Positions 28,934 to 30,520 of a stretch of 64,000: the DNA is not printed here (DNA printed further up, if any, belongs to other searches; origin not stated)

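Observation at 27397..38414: Orphan 11-gene lipid-biosynthesis operon: private type II FAS plus condensation-domain enzyme, twin lipoprotein hydrolases, ICMT-type methyltransferase and a PPTase-LpxL fusion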

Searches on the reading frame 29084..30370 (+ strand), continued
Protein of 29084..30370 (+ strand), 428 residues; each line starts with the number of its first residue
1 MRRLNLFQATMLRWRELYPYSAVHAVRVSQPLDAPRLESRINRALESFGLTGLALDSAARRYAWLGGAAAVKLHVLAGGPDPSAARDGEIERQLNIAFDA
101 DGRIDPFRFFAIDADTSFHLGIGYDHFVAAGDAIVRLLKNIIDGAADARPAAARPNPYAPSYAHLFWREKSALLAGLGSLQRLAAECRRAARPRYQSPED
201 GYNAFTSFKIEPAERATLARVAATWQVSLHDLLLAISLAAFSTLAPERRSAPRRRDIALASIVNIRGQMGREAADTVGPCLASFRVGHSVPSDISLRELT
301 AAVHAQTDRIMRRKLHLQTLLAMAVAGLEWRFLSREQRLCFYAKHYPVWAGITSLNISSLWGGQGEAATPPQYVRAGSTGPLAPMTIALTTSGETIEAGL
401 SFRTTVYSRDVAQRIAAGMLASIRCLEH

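Call 78: find_homologous_proteins(query=P0278, max_evalue=1e-20)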
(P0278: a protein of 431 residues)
Query P0278 (431 aa): 366 proteins with E <= 1e-20 among 8000 candidates; the best 120 are listed.
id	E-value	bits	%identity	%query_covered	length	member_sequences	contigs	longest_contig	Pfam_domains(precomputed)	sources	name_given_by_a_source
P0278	9.0e-291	982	100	100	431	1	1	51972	PF00668.26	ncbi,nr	ncbi:MAG TPA: condensation domain-containing protein [Verrucomicrobiae bacterium]|nr:condensation do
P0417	1.7e-215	734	74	99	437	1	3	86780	PF00668.26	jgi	-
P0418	3.6e-190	651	68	97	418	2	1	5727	PF00668.26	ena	-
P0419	6.6e-167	574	64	65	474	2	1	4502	PF00668.26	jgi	-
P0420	3.0e-164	565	58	99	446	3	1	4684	PF00668.26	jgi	jgi:NRPS condensation-like uncharacterized protein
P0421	4.0e-161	555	57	99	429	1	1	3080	PF00668.26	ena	-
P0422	1.8e-160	553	58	99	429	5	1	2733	PF00668.26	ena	-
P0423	5.2e-159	548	57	99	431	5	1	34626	PF00668.26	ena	-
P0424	3.1e-158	545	61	97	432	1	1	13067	PF00668.26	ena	-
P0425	4.8e-156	538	58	99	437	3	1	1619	PF00668.26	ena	-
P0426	4.8e-156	538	56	99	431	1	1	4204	PF00668.26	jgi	jgi:NRPS condensation-like uncharacterized protein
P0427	9.5e-156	537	57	98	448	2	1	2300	PF00668.26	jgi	jgi:hypothetical protein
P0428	6.7e-154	531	57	97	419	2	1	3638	PF00668.26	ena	-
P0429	9.7e-153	527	60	97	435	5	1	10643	PF00668.26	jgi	-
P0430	1.8e-151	523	58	97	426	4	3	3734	PF00668.26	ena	-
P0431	3.0e-150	519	56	97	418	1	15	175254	PF00668.26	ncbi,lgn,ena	-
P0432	6.6e-146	505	55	99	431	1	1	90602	PF00668.26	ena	-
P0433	1.8e-144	500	53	99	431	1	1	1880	PF00668.26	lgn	-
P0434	3.4e-144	499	55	95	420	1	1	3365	PF00668.26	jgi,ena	-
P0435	6.9e-144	498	54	99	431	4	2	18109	PF00668.26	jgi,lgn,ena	jgi:NRPS condensation-like uncharacterized protein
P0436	4.5e-140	486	52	100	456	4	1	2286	PF00668.26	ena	-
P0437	8.7e-140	485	53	98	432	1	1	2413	PF00668.26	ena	-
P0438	2.0e-139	483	53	98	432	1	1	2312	PF00668.26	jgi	jgi:NRPS condensation-like uncharacterized protein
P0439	1.0e-137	478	52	100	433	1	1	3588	PF00668.26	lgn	-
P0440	2.6e-137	476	52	98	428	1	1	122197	PF00668.26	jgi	jgi:NRPS condensation-like uncharacterized protein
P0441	3.9e-136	473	52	97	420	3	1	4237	PF00668.26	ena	-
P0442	2.0e-135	470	55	97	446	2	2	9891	PF00668.26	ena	-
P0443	2.2e-135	470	55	97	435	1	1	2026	PF00668.26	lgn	-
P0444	6.5e-134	465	51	100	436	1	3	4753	PF00668.26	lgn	-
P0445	1.1e-133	464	51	99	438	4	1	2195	PF00668.26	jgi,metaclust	metaclust:\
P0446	9.5e-133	461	51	98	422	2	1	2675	PF00668.26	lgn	-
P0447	1.9e-132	460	50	99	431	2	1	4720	PF00668.26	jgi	jgi:hypothetical protein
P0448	2.8e-132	460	51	99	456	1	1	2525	PF00668.26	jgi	jgi:hypothetical protein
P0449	3.2e-132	460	50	99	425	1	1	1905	PF00668.26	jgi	jgi:NRPS condensation-like uncharacterized protein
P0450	7.5e-132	458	50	98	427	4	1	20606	PF00668.26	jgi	-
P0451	7.8e-132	458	50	99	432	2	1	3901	PF00668.26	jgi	jgi:hypothetical protein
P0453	1.5e-131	458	50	100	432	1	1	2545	PF00668.26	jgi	jgi:hypothetical protein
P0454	1.7e-131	457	51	99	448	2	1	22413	PF00668.26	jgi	jgi:hypothetical protein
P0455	1.9e-131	457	51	99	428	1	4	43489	PF00668.26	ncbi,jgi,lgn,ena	ncbi:MAG TPA: condensation domain-containing protein [Verrucomicrobiae bacterium]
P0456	2.2e-131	457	52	98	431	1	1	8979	PF00668.26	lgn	-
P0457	2.7e-131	457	51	98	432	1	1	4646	PF00668.26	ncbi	-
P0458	5.7e-131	456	51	99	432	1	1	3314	PF00668.26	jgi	jgi:hypothetical protein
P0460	7.0e-131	455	52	98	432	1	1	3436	PF00668.26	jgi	jgi:NRPS condensation-like uncharacterized protein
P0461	7.0e-131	455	49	99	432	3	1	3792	PF00668.26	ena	-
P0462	3.5e-130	453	53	97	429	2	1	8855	PF00668.26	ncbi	-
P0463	4.3e-130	453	50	99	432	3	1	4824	PF00668.26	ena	-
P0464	4.4e-130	453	50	99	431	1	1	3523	PF00668.26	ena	-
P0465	5.6e-130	452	50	100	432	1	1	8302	PF00668.26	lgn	-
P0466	9.1e-130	452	52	99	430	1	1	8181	PF00668.26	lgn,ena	-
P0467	1.1e-129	451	51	99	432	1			PF00668.26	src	-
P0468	1.6e-129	451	52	95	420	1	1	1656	PF00668.26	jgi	jgi:hypothetical protein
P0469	1.9e-129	451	52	94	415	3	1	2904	PF00668.26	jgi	-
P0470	2.1e-129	450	49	99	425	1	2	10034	PF00668.26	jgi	jgi:NRPS condensation-like uncharacterized protein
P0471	2.4e-129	450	48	100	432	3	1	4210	PF00668.26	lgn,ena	-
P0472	2.7e-129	450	52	99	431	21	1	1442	PF00668.26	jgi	jgi:NRPS condensation-like uncharacterized protein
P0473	2.9e-129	450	50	99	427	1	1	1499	PF00668.26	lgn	-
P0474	3.3e-129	450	50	99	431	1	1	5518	PF00668.26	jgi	-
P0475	4.2e-129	449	50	99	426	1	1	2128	PF00668.26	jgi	jgi:hypothetical protein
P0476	5.1e-129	449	49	100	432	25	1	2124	PF00668.26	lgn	-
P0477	5.6e-129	449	50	99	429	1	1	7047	PF00668.26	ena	-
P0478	5.7e-129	449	51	95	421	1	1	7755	PF00668.26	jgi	jgi:NRPS condensation-like uncharacterized protein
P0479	6.2e-129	449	50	98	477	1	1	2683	PF00668.26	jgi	jgi:hypothetical protein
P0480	6.9e-129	449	50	100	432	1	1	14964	PF00668.26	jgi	-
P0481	9.8e-129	448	52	99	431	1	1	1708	PF00668.26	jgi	jgi:hypothetical protein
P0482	1.2e-128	448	51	99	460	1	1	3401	PF00668.26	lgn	-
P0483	1.4e-128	448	50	99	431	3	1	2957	PF00668.26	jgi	jgi:hypothetical protein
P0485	2.7e-128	447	48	99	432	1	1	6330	PF00668.26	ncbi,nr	ncbi:MAG: hypothetical protein H7X97_08985 [Opitutaceae bacterium]|nr:hypothetical protein [Verrucom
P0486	2.7e-128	447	50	98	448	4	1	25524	PF00668.26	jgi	jgi:NRPS condensation-like uncharacterized protein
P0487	3.1e-128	447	50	99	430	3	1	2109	PF00668.26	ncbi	-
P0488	3.3e-128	446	51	97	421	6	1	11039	PF00668.26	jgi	jgi:hypothetical protein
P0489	6.6e-128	445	50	99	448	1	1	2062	PF00668.26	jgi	jgi:hypothetical protein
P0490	7.0e-128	445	49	100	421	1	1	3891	PF00668.26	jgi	jgi:NRPS condensation-like uncharacterized protein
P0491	7.6e-128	445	50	99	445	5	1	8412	PF00668.26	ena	-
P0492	7.6e-128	445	50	97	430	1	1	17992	PF00668.26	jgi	jgi:hypothetical protein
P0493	9.4e-128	445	51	99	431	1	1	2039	PF00668.26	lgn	-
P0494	1.0e-127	445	52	98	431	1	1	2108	PF00668.26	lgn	-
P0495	1.1e-127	445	52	97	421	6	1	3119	PF00668.26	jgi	-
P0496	1.1e-127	445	50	99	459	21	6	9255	PF00668.26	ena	-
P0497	1.4e-127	444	50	98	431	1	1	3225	PF00668.26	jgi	jgi:NRPS condensation-like uncharacterized protein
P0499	3.0e-127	443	50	100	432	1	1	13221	PF00668.26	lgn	-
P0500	3.3e-127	443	49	99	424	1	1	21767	PF00668.26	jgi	-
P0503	1.1e-126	442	49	99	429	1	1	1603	PF00668.26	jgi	jgi:hypothetical protein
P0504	1.1e-126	441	50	99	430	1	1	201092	PF00668.26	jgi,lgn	-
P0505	1.2e-126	441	49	100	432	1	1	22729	PF00668.26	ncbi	-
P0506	1.8e-126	441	50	98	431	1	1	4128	PF00668.26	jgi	jgi:hypothetical protein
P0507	2.0e-126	441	49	99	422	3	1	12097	PF00668.26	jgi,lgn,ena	-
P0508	2.5e-126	440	48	100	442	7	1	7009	PF00668.26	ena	-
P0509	5.3e-126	439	46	99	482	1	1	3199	PF00668.26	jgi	-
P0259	6.5e-126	439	50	99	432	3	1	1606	PF00668.26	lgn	-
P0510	7.4e-126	439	49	100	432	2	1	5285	PF00668.26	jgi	jgi:NRPS condensation-like uncharacterized protein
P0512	1.1e-125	438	49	100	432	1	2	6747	PF00668.26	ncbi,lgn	-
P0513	1.4e-125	438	50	99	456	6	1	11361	PF00668.26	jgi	jgi:hypothetical protein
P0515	2.4e-125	437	48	99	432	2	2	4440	PF00668.26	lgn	-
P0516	2.5e-125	437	48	100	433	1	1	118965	PF00668.26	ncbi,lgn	-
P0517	3.8e-125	436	49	98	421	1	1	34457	PF00668.26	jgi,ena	-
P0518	4.0e-125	436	48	100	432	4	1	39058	PF00668.26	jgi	-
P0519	7.2e-125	435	49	98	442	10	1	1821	PF00668.26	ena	-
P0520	9.2e-125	435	49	99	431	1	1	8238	PF00668.26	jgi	jgi:NRPS condensation-like uncharacterized protein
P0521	1.2e-124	435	50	99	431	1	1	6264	PF00668.26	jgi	jgi:hypothetical protein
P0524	2.3e-124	434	51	98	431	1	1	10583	PF00668.26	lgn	-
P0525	2.4e-124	434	48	98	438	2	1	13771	PF00668.26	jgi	-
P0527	4.8e-124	433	49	98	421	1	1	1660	PF00668.26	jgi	jgi:hypothetical protein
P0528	7.9e-124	432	51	97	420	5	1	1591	PF00668.26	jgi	jgi:hypothetical protein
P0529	9.4e-124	432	49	97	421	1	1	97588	PF00668.26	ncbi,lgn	-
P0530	1.1e-123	432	49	100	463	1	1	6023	PF00668.26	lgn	-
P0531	1.2e-123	431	49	96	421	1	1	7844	PF00668.26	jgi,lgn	jgi:NRPS condensation-like uncharacterized protein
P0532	1.3e-123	431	49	99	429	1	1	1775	PF00668.26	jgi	jgi:NRPS condensation-like uncharacterized protein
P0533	1.6e-123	431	47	100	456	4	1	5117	PF00668.26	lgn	-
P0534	2.0e-123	431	49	99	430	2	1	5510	PF00668.26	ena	-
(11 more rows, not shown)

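Call 79: find_encoding_contigs(protein=P0431, flank=10000, max_places=1)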
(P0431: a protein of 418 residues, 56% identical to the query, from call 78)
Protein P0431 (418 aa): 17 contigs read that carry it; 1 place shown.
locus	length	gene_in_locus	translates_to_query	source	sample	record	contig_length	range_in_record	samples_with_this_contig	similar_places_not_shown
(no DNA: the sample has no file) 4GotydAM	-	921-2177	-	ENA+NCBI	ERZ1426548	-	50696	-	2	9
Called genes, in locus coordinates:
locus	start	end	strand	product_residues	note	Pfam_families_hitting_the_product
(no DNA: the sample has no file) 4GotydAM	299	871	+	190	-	PF25087:GMPPB_C (faint), PF00132:Hexapep (weak), PF25084:LbH_EIF2B (weak), PF21711:DCTN5 (faint), PF25084:LbH_EIF2B (weak), PF00132:Hexapep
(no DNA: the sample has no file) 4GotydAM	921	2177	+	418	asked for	PF00668:Condensation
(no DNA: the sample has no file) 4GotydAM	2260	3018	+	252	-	PF00106:adh_short, PF08659:KR, PF23441:SDR, PF13561:adh_short_C2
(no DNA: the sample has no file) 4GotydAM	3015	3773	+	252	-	PF00106:adh_short, PF01370:Epimerase, PF08659:KR, PF13561:adh_short_C2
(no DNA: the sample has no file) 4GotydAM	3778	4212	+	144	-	PF00550:PP-binding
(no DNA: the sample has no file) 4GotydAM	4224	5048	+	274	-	PF07977:FabA, PF22818:ApeI-like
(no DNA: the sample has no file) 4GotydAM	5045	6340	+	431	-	PF00109:ketoacyl-synt, PF00108:Thiolase_N (faint), PF02801:Ketoacyl-synt_C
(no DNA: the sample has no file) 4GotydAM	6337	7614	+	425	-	PF00109:ketoacyl-synt, PF02801:Ketoacyl-synt_C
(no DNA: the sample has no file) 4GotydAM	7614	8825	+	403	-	PF01648:ACPS, PF03279:Lip_A_acyltrans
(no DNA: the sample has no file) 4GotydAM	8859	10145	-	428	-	PF05195:AMP_N, PF00557:Peptidase_M24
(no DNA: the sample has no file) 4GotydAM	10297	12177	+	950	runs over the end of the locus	PF13229:Beta_helix, PF09479:Flg_new (faint), PF18998:Flg_new_2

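Call 80: find_encoding_contigs(protein=P0516, flank=10000, max_places=1)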
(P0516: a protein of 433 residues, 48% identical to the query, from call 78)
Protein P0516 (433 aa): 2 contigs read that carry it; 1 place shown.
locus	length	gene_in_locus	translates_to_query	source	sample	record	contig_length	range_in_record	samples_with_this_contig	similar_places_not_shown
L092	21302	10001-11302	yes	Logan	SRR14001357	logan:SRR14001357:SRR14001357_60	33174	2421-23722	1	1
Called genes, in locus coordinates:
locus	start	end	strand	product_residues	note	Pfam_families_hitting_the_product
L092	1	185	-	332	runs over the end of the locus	PF00294:PfkB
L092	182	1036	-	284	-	PF06283:ThuA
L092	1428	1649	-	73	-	-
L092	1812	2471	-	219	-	PF00583:Acetyltransf_1, PF13673:Acetyltransf_10, PF13508:Acetyltransf_7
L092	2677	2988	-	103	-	-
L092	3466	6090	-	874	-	PF25174:Beta-prop_THOC3 (faint), PF08450:SGL (faint), PF22494:choice_anch_I (weak), PF10282:Lactonase (weak), PF04185:Phosphoesterase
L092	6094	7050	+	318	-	PF01149:Fapy_DNA_glyco, PF06831:H2TH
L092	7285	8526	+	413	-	PF03781:FGE-sulfatase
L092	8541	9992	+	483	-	-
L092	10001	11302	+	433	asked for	PF00668:Condensation (faint)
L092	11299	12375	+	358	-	-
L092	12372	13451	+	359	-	-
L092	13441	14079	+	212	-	PF04140:ICMT, PF04191:PEMT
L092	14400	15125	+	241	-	PF00106:adh_short, PF08659:KR, PF13561:adh_short_C2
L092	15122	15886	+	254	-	PF23441:SDR, PF00106:adh_short, PF01370:Epimerase (weak), PF08659:KR, PF13561:adh_short_C2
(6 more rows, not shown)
